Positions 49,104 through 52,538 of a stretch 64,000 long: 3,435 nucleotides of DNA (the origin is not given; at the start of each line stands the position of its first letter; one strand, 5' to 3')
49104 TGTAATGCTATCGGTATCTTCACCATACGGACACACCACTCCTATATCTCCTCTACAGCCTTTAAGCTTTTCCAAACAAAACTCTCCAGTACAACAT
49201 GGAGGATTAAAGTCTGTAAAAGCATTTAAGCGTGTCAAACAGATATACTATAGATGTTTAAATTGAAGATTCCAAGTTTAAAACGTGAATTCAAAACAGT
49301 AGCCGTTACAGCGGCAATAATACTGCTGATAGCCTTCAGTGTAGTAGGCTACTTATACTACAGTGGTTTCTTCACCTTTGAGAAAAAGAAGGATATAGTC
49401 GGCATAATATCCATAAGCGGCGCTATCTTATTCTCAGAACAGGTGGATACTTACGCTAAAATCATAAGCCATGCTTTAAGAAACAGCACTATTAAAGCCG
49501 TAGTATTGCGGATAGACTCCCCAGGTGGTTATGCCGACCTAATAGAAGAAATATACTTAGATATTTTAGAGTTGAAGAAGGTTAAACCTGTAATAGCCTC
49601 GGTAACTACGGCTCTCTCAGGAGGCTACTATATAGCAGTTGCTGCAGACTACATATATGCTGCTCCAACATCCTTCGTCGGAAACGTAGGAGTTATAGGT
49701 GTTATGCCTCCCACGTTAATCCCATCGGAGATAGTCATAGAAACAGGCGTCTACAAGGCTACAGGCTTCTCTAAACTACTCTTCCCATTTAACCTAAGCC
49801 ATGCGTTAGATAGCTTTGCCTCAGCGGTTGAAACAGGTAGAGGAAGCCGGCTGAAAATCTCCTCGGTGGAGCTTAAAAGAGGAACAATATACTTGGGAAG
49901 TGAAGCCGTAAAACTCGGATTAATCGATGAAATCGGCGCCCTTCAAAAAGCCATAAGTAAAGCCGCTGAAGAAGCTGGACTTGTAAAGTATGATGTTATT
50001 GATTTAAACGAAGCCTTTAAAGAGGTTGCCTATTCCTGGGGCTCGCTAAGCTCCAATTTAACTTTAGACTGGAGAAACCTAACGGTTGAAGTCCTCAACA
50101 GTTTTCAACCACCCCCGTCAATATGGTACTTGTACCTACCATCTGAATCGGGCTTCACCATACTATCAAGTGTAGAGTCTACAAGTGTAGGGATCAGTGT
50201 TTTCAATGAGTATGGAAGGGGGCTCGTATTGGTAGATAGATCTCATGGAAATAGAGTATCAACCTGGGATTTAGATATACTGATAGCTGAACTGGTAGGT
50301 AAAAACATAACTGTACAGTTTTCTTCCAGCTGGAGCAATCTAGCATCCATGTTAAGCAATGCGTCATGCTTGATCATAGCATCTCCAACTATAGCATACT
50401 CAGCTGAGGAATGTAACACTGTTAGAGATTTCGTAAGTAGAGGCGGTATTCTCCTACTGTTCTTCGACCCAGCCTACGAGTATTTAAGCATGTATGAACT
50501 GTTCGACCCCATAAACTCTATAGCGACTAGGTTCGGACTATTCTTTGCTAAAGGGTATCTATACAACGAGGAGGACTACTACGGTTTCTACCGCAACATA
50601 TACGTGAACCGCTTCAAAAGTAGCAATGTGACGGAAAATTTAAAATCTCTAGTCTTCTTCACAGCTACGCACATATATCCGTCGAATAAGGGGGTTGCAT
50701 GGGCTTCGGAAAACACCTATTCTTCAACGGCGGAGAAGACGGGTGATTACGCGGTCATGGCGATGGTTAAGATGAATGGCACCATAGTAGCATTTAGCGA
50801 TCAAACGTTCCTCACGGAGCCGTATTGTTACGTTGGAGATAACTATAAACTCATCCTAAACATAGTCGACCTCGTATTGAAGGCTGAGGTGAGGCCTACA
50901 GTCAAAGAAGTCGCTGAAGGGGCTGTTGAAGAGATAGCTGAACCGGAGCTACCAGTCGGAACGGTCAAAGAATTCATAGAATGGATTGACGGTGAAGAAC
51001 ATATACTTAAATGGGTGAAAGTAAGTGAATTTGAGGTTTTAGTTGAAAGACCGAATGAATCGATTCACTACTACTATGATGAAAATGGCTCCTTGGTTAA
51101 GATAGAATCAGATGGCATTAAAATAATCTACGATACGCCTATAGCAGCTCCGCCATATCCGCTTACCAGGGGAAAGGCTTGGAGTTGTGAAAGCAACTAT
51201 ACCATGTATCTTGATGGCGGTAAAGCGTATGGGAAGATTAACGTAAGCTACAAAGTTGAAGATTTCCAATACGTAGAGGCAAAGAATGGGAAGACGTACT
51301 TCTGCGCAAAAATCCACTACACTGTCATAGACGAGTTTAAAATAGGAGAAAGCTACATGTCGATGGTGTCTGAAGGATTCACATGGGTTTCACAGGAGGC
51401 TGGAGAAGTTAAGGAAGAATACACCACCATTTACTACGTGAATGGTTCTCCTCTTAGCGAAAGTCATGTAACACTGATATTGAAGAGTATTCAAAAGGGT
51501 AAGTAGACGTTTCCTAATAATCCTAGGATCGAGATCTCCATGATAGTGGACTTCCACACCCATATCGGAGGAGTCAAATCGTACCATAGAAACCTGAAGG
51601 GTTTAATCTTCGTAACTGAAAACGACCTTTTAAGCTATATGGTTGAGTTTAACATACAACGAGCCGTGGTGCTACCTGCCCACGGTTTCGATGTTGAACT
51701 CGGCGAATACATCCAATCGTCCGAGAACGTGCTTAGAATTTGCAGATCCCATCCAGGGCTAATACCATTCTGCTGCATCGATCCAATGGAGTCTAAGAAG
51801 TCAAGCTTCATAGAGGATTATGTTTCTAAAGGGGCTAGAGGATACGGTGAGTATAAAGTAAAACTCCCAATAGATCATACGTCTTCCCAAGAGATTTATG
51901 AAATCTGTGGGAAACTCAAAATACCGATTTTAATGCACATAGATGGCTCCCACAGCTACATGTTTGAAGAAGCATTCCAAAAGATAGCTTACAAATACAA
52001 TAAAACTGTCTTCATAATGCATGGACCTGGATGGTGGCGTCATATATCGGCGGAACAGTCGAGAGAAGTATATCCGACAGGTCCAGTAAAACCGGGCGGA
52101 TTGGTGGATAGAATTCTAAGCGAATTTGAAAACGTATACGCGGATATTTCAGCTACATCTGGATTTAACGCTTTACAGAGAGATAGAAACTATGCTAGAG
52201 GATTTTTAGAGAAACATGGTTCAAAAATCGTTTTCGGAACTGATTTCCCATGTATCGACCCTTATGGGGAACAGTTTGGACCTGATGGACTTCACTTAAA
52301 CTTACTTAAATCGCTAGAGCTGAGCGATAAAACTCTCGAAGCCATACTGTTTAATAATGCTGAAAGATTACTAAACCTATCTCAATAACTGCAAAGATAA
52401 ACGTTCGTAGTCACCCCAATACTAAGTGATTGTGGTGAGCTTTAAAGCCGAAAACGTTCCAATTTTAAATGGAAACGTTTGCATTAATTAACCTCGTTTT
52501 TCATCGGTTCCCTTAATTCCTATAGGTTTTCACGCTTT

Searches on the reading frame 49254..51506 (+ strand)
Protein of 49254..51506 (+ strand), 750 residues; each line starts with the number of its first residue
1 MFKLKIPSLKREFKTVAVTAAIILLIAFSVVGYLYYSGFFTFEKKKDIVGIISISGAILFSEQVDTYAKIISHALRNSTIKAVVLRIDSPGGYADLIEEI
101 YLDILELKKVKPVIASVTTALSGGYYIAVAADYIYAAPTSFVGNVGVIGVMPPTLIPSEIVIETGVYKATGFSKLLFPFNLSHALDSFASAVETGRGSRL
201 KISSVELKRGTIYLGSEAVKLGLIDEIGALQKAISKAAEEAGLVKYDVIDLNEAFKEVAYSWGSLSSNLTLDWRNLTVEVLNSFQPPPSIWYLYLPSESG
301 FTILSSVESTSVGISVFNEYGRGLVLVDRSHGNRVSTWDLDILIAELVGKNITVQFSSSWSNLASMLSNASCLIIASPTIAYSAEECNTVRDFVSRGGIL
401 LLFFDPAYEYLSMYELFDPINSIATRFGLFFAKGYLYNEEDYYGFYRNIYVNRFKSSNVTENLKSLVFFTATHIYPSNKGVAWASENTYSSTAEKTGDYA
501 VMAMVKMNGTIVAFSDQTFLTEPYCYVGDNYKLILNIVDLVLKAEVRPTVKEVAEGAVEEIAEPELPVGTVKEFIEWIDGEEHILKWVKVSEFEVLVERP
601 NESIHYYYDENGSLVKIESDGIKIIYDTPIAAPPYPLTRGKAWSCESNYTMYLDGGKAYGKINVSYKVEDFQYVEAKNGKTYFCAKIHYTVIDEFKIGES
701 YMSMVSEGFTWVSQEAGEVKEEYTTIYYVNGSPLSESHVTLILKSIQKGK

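Call 104: search_protein_families(library=pfam, proteins=[window:49254-51506:+], max_evalue=0.00001)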
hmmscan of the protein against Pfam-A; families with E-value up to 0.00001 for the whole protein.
window:49254-51506:+ (750 aa): 3 families
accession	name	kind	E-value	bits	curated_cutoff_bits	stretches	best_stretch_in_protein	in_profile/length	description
PF01343.23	Peptidase_S49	-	1.3e-17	64.6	24.9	1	107-150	3-47/154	Peptidase family S49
PF25145.1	NfeD1b_N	-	2.3e-08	34.3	40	1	76-148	27-98/189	NfeD1b, N-terminal domain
PF09822.16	ABC_transp_aux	-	2.8e-07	30.5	34.7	0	369-409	45-86/288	ABC-type uncharacterized transport system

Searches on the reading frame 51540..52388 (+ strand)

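Call 104: search_protein_families(library=pfam, proteins=[window:51540-52388:+], max_evalue=0.00001)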
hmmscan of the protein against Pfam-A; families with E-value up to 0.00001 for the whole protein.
window:51540-52388:+ (282 aa): 1 family
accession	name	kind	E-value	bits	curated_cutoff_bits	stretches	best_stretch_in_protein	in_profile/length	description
PF04909.20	Amidohydro_2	-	4.4e-15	56.6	26.4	1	117-280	128-289/289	Amidohydrolase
